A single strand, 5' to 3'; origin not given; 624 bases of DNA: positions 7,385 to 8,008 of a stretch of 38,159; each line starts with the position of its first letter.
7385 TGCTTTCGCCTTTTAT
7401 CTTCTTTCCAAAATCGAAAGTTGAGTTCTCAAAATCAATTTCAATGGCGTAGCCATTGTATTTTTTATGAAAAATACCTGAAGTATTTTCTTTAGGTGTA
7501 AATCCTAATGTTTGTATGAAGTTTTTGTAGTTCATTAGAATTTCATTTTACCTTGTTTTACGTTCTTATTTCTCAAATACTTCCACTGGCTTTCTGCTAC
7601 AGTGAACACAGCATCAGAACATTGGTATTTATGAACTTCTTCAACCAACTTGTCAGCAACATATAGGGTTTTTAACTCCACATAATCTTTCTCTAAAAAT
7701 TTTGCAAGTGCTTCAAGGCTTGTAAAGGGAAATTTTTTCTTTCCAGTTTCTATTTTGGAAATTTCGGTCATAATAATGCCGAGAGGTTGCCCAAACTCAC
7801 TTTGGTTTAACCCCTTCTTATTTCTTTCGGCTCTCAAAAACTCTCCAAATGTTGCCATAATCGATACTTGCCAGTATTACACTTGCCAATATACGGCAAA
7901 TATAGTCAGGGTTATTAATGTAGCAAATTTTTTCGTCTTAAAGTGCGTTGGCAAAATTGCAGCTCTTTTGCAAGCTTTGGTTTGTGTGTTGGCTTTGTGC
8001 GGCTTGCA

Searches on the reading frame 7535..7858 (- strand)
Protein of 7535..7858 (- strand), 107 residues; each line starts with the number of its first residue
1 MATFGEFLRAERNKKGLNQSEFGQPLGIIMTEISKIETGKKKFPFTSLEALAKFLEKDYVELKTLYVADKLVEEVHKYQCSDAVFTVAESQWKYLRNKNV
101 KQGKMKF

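Call 81: search_protein_families(library=padloc, proteins=[window:7535-7858:-], max_evalue=0.001)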
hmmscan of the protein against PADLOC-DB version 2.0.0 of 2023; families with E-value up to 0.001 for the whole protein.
window:7535-7858:- (107 aa): 3 families
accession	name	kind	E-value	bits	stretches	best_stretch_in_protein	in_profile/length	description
PDLC02926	HTH_VI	-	1.9e-08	32.4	1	4-56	2-54/92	-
PDLC04142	capH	-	5.1e-05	22.3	1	3-73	6-67/103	capH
PDLC03954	RmrA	-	0.00034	17.7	1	5-62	12-69/380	-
